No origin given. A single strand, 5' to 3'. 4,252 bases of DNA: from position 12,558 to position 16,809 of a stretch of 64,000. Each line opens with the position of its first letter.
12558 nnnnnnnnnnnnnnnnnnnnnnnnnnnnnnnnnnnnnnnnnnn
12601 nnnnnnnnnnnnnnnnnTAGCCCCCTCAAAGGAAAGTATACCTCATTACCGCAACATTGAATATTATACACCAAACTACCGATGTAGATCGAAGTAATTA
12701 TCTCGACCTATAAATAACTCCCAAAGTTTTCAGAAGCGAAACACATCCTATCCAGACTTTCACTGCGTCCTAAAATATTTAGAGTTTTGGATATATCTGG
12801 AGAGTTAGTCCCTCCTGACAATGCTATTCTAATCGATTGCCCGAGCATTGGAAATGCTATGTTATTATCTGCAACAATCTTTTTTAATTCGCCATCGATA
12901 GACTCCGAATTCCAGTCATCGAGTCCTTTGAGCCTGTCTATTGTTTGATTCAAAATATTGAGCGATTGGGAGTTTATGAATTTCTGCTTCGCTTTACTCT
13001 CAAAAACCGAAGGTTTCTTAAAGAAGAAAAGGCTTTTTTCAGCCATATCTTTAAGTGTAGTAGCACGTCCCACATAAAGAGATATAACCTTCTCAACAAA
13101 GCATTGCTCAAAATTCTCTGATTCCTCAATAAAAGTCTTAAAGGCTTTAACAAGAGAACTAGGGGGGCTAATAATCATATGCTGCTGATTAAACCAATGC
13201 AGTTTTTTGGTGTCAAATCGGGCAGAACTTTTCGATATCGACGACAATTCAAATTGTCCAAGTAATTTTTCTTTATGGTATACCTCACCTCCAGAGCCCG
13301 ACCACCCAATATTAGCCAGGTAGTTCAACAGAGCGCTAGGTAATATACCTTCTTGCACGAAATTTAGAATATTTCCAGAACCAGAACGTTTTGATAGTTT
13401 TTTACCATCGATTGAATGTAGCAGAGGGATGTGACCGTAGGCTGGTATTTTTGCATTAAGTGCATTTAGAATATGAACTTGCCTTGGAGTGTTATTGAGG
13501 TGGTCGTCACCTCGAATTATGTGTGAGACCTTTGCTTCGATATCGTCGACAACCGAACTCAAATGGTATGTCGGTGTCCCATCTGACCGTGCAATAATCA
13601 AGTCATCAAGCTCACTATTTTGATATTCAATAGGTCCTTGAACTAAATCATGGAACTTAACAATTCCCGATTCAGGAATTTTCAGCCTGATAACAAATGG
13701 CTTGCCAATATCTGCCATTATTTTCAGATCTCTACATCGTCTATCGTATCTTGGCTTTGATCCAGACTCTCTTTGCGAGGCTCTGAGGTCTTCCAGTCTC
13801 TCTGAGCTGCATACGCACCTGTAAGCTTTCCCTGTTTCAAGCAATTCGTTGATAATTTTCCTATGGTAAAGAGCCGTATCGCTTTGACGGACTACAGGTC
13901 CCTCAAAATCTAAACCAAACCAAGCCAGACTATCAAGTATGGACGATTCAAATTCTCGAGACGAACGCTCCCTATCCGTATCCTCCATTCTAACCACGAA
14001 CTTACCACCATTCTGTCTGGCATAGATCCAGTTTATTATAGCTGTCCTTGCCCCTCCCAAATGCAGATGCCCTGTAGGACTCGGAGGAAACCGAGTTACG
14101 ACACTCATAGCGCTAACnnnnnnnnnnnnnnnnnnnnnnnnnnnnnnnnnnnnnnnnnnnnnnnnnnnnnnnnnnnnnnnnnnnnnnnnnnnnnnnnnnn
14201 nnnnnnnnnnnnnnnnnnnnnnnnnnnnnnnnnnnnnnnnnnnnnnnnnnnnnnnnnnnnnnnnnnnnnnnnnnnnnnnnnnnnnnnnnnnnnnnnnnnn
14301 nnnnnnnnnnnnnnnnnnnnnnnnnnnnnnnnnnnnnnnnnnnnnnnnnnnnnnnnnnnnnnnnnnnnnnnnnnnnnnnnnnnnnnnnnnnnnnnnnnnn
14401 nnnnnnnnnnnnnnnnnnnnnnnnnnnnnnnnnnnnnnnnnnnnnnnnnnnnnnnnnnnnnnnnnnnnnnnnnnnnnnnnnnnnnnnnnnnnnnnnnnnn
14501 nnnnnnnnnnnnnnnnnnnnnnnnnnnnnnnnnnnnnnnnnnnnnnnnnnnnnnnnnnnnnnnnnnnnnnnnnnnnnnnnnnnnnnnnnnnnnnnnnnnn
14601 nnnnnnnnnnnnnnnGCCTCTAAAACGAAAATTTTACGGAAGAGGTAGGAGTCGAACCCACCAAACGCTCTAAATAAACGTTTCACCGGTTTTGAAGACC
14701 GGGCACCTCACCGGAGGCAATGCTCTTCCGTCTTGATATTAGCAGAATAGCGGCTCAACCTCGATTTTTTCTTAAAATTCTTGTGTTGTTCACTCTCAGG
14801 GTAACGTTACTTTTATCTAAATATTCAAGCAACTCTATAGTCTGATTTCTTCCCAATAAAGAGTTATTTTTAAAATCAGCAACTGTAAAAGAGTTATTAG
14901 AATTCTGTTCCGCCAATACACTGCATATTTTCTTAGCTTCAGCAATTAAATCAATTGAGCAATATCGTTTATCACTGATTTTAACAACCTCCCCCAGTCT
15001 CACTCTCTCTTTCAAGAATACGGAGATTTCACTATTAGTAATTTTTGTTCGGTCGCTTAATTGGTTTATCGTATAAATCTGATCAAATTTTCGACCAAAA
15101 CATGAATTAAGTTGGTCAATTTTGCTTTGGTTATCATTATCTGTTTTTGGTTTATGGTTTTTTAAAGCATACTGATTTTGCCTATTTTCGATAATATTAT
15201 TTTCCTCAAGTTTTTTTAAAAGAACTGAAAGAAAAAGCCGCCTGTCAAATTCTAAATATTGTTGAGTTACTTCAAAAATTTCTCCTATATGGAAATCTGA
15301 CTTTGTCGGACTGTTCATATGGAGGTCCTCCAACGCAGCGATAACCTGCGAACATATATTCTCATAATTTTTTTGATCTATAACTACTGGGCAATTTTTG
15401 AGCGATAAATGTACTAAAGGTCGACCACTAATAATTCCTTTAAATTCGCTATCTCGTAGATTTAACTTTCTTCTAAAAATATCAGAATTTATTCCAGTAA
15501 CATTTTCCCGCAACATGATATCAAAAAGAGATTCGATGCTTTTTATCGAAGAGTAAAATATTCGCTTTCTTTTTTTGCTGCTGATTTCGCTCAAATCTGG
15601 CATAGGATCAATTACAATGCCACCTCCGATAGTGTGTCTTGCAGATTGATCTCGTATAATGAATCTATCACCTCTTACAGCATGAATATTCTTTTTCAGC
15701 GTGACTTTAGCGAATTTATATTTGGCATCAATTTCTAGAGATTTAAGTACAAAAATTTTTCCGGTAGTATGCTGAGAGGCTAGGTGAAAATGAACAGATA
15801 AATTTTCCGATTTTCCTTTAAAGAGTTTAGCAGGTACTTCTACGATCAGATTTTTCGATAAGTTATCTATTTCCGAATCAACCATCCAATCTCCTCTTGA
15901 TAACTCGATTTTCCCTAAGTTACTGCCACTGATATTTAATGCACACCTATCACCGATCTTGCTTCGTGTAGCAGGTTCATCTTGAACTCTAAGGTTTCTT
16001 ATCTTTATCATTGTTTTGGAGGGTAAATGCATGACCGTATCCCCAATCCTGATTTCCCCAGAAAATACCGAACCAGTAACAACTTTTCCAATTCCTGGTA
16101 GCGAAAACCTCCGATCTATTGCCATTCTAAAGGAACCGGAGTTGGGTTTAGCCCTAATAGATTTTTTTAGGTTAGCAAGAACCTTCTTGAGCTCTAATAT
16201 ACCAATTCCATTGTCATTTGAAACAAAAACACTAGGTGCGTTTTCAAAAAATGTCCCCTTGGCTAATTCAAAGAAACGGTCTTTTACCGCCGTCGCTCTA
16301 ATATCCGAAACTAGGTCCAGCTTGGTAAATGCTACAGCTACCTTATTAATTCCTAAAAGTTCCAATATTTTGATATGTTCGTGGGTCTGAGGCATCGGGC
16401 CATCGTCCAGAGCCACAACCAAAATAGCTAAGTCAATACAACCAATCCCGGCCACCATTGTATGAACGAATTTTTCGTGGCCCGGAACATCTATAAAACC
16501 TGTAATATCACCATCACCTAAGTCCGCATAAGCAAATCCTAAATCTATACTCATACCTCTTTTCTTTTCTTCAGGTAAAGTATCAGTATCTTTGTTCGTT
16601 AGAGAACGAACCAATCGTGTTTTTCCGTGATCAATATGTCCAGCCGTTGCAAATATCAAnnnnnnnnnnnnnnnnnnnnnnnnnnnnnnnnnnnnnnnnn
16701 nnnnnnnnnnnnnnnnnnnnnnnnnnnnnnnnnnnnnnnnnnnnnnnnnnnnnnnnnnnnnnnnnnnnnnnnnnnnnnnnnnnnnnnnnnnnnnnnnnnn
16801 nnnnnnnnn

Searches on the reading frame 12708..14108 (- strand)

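Call 66: search_protein_families(library=pfam, proteins=[window:12708-14108:-], max_evalue=0.000001)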
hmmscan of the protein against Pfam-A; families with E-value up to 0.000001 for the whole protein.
window:12708-14108:- (466 aa): 2 families
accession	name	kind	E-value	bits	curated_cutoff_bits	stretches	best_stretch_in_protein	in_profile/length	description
PF00749.27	tRNA-synt_1c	-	1.1e-91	307.4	23.4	1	3-305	2-314/314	tRNA synthetases class I (E and Q), catalytic domain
PF19269.4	Anticodon_2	-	8.5e-30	104.4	23.6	1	325-455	8-137/141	Anticodon binding domain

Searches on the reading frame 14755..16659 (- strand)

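Call 66: search_protein_families(library=pfam, proteins=[window:14755-16659:-], max_evalue=0.000001)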
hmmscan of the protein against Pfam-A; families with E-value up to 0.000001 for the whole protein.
window:14755-16659:- (634 aa): 4 families
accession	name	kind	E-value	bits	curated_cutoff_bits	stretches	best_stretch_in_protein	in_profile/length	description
PF00009.33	GTP_EFTU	-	1.4e-28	100.2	26.5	1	2-163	5-184/188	Elongation factor Tu GTP binding domain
PF25461.1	Beta-barrel_SelB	-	1.5e-17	64.1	27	1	285-354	16-78/80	Selenocysteine-specific elongation factor, beta-barrel domain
PF09107.17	SelB-wing_3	-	6.8e-10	38.8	23.2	1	587-629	5-47/47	Elongation factor SelB, winged helix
PF03144.31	GTP_EFTU_D2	-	4.3e-08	33.9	30.3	1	191-259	1-72/73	Elongation factor Tu domain 2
